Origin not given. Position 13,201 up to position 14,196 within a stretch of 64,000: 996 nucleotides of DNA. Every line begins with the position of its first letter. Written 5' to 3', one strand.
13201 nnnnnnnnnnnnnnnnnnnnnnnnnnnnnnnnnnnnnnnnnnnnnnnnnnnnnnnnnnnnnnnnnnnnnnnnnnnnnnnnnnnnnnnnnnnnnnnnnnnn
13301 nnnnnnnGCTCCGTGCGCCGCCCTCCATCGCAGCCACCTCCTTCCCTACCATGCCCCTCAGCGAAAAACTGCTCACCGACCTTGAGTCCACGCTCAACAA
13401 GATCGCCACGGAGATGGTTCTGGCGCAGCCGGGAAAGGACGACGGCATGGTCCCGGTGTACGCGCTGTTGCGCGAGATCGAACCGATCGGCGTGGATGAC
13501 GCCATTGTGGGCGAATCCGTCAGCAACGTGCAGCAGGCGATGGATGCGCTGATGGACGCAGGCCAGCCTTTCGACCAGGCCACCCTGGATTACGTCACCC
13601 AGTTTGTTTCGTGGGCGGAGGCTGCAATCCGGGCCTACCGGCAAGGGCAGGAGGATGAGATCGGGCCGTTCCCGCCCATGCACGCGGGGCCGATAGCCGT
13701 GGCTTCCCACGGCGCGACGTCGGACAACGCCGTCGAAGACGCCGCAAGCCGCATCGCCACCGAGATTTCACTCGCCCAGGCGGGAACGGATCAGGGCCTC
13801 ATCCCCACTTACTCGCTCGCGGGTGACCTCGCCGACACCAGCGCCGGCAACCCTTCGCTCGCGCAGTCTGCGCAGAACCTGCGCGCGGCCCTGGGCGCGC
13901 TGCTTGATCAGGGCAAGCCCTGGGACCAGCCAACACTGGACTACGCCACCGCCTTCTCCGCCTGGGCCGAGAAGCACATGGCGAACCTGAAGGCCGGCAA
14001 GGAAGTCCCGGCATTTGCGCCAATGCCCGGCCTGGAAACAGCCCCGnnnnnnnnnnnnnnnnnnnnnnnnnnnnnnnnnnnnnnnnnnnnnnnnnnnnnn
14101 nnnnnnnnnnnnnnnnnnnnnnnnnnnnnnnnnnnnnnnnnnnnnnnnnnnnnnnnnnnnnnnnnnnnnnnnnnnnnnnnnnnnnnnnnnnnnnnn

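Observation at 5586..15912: Six-gene Che-like operon (CheR, CheB, PAS kinase, REC-HD-GYP, hybrid kinase, CheA) with no MCP, CheW or CheY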

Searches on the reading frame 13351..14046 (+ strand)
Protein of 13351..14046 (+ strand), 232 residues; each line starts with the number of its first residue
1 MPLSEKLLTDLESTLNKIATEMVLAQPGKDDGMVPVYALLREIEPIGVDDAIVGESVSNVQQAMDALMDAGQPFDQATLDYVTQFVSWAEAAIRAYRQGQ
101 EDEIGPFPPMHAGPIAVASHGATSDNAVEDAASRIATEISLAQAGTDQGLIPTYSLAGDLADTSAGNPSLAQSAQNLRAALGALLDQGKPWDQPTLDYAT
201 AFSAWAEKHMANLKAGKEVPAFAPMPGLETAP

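Call 43: predict_structure(alignment_id=A2)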
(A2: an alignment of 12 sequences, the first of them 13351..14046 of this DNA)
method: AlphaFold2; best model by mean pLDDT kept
length: 232 residues; sequences in the alignment: 12
mean_pLDDT: 90.1   pTM: 0.51
mean pLDDT of the five models: 90.1, 90.0, 86.9, 86.0, 83.6
residues with pLDDT >= 90: 181; 70-90: 35; 50-70: 5; < 50: 11
segments of 3 or more residues with pLDDT < 50: 114-122
pLDDT, mean of each block of 10 residues (from residue 1): 90 96 90 94 90 94 92 90 96 95 93 48 75 95 94 95 92 97 95 97 96 92 87 45
secondary structure, 60 per line:
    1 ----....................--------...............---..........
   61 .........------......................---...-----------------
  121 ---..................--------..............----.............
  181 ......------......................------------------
elements in order: H5-24 H33-47 H51-69 H76-97 H124-141 H150-163 H168-186 H193-214

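Call 46: fold_search(model_id=the predicted structure, library=pdb)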
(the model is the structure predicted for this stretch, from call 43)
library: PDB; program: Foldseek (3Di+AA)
matches with E <= 10: 139; with E <= 0.001: 0
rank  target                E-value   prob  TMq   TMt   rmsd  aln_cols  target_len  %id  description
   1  6ff6                  3.2e-03  1.00  0.36  0.38  18.0       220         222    6  Crystal structure of novel repeat protein BRIC1 (released 2018-09-05)
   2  6fes_B                1.2e-02  1.00  0.34  0.23  14.2       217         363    9  Crystal structure of novel repeat protein BRIC2 fused to DARPin D12 (released 2018-09-05)
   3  6fes_A                2.7e-02  1.00  0.36  0.23  15.2       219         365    8  Crystal structure of novel repeat protein BRIC2 fused to DARPin D12 (released 2018-09-05)
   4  9k8b                  1.0e-01  0.93  0.31  0.33  14.7       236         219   12  Cryo-EM structure of monomer of designed zinc-induced tetrahedron Cage-t32-Zn1-HEHE-34 (released 2025-10-29)
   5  9k8a_A                1.9e-01  0.94  0.33  0.34  13.3       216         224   11  Cryo-EM structure of designed zinc-induced tetrahedron Cage-t32-Zn1-HEHE-34 (released 2025-10-29)
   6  1i5n_C                3.1e-01  1.00  0.38  0.68   2.1       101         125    9  Crystal structure of the P1 domain of CheA from Salmonella typhimurium (released 2001-07-11)
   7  3kyi_A                3.3e-01  1.00  0.37  0.64   2.2        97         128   16  Crystal structure of the phosphorylated P1 domain of CheA3 in complex with CheY6 from R. sphaeroides (released 2010-02-16)
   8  3kyj_A                3.8e-01  1.00  0.37  0.63   4.7       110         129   16  Crystal structure of the P1 domain of CheA3 in complex with CheY6 from R. sphaeroides (released 2010-02-16)
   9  5cwf_B                4.8e-01  0.35  0.21  0.26  15.9       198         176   12  Crystal structure of de novo designed helical repeat protein DHR8 (released 2015-12-16)
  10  4l6r                  5.5e-01  0.11  0.17  0.12  19.1       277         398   14  Structure of the class B human glucagon G protein coupled receptor (released 2013-07-24)
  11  8c5v_C                6.4e-01  1.00  0.38  0.64   2.4       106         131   10  Chemotaxis core signalling unit from E protein lysed E. coli cells (released 2023-09-13)
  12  5cwo_A                7.0e-01  0.10  0.16  0.17  14.7       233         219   13  Crystal structure of de novo designed helical repeat protein DHR76 (released 2015-12-16)
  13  3pja_E                7.4e-01  0.16  0.20  0.21  15.8       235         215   12  Crystal structure of human C3PO complex (released 2011-05-11)
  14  1i5n_D                8.9e-01  1.00  0.38  0.65   2.1       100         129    8  Crystal structure of the P1 domain of CheA from Salmonella typhimurium (released 2001-07-11)
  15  5xtp_C                9.3e-01  0.12  0.21  0.20  15.1       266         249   12  Crystal structure of baculoviral sulfhydryl oxidase P33 (H227A mutant) (released 2017-09-13)
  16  1i5n_B                1.0e+00  0.99  0.37  0.65   2.3        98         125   10  Crystal structure of the P1 domain of CheA from Salmonella typhimurium (released 2001-07-11)
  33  1i5n_A                2.9e+00  0.96  0.38  0.65   2.2       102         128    9  Crystal structure of the P1 domain of CheA from Salmonella typhimurium (released 2001-07-11)
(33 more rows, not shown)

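Call 63: search_protein_representatives(alignment_id=A2)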
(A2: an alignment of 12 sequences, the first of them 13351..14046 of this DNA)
Query: 12 sequences, 227 profile positions. Proteins with E-value up to 0.001 (for the whole library): 158; up to 1e-10: 71; up to 1e-30: 5. The best 150 are listed.
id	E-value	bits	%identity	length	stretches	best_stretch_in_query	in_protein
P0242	3.6e-69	249.1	-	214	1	1-166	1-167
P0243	6.5e-44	166.5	-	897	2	1-109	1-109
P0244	2.8e-39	151.4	-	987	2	16-215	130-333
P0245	1.5e-33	132.7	-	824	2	2-116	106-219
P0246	3.7e-32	128.1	-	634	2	14-211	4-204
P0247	1.5e-29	119.5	-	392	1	1-130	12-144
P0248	2.1e-29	119.1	-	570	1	1-116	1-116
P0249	3.6e-29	118.3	-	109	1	1-107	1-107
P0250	4.5e-29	118.0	-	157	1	1-107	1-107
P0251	1.7e-27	112.9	-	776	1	1-110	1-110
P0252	3.8e-27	111.7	-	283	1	1-106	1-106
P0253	1.2e-26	110.0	-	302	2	3-115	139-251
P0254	1.4e-26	109.9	-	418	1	1-113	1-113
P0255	1.5e-25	106.5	-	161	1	1-109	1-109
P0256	2.7e-25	105.6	-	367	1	1-105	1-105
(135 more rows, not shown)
